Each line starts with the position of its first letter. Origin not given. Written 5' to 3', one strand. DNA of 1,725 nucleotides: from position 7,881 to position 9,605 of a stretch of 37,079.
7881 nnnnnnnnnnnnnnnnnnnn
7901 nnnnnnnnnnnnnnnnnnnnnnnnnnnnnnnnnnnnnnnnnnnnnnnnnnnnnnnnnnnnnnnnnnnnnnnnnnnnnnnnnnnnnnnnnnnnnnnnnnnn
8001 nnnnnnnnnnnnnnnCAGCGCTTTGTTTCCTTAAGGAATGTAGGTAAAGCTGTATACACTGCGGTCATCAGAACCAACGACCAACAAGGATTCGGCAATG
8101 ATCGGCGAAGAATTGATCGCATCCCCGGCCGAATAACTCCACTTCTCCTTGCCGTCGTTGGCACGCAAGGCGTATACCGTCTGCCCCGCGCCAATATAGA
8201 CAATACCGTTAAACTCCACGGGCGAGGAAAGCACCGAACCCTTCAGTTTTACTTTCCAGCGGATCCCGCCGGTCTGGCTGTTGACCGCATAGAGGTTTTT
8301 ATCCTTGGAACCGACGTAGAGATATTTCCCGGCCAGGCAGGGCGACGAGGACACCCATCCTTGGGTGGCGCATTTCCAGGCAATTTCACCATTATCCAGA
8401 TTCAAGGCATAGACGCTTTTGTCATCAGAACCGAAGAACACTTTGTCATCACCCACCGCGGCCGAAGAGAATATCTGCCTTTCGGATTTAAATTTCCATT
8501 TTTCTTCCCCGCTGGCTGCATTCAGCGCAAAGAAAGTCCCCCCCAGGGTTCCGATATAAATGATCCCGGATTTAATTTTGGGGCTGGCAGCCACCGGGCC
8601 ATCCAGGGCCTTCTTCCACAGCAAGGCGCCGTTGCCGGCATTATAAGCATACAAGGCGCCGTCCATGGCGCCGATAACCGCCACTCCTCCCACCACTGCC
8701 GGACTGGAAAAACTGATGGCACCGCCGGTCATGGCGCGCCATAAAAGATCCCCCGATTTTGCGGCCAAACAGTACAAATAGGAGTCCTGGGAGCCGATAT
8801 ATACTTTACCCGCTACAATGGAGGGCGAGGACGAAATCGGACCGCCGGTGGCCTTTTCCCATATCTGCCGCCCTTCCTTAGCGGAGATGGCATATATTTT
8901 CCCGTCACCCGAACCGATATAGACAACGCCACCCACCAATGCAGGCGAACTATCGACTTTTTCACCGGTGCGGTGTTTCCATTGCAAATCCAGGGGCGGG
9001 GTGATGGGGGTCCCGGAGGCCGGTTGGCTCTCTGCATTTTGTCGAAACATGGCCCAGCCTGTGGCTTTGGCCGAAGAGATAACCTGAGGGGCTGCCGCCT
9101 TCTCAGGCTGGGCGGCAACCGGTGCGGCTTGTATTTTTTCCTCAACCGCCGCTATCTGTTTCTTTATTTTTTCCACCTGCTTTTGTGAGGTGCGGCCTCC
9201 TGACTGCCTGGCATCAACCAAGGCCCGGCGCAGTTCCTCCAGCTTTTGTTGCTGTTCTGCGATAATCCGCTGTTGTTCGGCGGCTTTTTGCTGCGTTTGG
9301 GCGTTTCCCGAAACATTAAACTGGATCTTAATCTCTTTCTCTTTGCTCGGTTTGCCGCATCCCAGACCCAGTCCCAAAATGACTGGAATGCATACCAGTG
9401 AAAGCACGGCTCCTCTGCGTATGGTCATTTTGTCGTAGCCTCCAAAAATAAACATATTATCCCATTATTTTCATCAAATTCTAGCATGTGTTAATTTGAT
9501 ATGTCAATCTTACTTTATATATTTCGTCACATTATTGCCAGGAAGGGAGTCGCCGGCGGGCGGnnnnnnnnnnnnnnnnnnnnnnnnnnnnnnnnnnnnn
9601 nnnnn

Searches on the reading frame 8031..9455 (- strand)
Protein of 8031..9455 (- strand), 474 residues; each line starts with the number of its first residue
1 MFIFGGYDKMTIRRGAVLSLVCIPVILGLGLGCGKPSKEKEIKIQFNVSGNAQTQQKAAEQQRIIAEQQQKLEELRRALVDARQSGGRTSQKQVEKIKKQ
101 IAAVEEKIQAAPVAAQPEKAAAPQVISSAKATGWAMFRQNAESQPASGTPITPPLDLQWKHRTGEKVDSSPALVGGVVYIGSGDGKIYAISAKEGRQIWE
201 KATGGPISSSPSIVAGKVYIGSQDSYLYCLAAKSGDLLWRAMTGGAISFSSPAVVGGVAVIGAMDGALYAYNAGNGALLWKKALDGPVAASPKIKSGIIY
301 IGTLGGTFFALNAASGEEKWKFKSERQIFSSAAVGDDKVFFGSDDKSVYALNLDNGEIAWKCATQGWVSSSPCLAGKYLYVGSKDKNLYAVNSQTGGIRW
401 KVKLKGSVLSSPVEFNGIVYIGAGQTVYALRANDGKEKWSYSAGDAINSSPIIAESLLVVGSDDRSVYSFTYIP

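Call 8: search_protein_families(library=pfam, proteins=[window:8031-9455:-], max_evalue=0.001)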
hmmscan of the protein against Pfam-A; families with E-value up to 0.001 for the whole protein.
window:8031-9455:- (474 aa): 5 families
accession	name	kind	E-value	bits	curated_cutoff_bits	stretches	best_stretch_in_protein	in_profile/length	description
PF13570.13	Beta-prop_ACSF4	-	4.7e-68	230.4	133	2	157-334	41-222/329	Beta-alanine-activating enzyme, beta-propeller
PF13360.13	PQQ_2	-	1.9e-52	178.7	27.6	3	265-404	2-146/233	Outer membrane protein assembly factor BamB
PF01011.28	PQQ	-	2.8e-21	76.3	26.7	0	165-202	47-84/595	Glucose/ethanol/alcohol dehydrogenase, beta-propeller domain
PF25293.1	Beta-prop_EMC1_N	-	6.4e-10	39.5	34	1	333-446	28-150/219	EMC1 N-terminal beta-propeller domain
PF23414.1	Beta-prop_EML_2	-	1.7e-06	28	90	0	262-352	16-109/266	Echinoderm microtubule-associated protein second beta-propeller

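Call 16: search_protein_families(library=ncbifam, proteins=[window:8031-9455:-], max_evalue=0.001)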
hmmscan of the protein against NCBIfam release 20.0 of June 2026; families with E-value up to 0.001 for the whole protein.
window:8031-9455:- (474 aa): 8 families
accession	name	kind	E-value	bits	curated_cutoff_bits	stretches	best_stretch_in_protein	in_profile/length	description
TIGR03300.1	assembly_YfgL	equivalog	6.5e-55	186.3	285.2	3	143-281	26-170/377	outer membrane protein assembly factor BamB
NF053615.1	SerThrKinAfsKStmc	equivalog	8.5e-44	150.4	1300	3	266-396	674-804/809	protein serine/threonine kinase AfsK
NF008351.0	PRK11138.1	equivalog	8.9e-41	139.7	423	5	373-443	117-188/394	outer membrane protein assembly factor BamB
TIGR03075.1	PQQ_enz_alc_DH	subfamily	2.5e-27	95.7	480.05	2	155-282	47-197/530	PQQ-dependent dehydrogenase, methanol/ethanol family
TIGR04528.1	acido_non_PQQ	subfamily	1.2e-25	90.3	650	2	158-281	35-178/493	acido-empty-quinoprotein group A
TIGR03074.1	PQQ_membr_DH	subfamily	3.3e-13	48.4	832.65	0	298-328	215-245/783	membrane-bound PQQ-dependent dehydrogenase, glucose/quinate/shikimate family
NF050114.1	Rv3212_fam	equivalog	1.2e-06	28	150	0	407-442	63-98/393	Rv3212 family protein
NF040673.1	PLuB_PQQ_rpt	exception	1.8e-05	23.9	250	0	385-459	266-343/395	PLuB system PQQ-binding repeat protein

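Call 53: search_protein_families(library=padloc, proteins=[window:8031-9455:-], max_evalue=0.001)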
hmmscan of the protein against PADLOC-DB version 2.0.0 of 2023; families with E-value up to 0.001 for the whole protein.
window:8031-9455:- (474 aa): 0 families
